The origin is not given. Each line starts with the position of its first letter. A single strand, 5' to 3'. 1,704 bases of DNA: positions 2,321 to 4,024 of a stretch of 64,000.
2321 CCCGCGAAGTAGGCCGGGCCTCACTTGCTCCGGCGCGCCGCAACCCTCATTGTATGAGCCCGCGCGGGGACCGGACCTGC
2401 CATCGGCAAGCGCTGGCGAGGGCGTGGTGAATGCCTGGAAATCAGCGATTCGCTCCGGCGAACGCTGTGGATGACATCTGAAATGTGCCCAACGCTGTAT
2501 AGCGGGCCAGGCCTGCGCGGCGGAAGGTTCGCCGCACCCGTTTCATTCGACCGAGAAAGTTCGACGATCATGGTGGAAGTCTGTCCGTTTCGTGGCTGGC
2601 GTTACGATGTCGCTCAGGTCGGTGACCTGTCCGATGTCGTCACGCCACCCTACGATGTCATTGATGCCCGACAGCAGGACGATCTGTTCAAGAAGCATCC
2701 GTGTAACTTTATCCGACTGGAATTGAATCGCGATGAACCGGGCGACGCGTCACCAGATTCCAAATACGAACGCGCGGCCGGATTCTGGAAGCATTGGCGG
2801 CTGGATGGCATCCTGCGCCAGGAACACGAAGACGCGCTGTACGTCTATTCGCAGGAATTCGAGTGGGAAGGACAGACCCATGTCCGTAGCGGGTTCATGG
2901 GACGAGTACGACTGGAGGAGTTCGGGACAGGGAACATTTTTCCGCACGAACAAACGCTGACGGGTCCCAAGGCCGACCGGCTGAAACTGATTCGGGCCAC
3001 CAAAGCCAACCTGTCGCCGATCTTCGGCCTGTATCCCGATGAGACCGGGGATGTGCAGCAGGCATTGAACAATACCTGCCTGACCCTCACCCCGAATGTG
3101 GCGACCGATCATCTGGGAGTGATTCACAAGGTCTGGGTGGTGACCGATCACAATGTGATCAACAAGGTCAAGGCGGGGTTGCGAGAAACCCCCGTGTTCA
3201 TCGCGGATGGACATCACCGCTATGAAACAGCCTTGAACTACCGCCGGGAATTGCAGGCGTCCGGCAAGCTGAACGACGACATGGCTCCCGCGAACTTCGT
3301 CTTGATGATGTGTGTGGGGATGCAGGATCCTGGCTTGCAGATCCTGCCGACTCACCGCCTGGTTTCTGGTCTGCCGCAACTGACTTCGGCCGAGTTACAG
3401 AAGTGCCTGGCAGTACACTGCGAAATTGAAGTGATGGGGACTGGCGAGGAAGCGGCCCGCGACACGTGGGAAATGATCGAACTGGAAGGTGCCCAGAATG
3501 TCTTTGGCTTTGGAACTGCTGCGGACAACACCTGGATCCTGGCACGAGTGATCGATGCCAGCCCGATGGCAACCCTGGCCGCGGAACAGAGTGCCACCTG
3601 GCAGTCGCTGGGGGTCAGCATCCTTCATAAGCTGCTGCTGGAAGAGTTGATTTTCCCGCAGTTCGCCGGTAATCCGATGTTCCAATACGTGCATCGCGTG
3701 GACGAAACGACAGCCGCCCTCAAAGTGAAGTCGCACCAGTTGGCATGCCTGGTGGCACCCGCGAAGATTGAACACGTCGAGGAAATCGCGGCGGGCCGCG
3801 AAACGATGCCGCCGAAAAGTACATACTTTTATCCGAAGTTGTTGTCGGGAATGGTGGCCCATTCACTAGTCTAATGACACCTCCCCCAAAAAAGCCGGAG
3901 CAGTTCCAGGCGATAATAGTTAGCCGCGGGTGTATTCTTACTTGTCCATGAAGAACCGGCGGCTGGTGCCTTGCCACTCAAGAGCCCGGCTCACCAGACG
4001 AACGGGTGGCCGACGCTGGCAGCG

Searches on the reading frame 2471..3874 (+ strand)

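Call 32: search_protein_families(library=pfam, proteins=[window:2471-3874:+], max_evalue=0.0001)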
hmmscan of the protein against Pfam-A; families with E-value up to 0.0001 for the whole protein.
window:2471-3874:+ (467 aa): 1 family
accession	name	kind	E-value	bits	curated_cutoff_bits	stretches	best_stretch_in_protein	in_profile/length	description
PF06245.16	DUF1015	-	5.7e-88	295.4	25.8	1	38-363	2-310/325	Protein of unknown function (DUF1015)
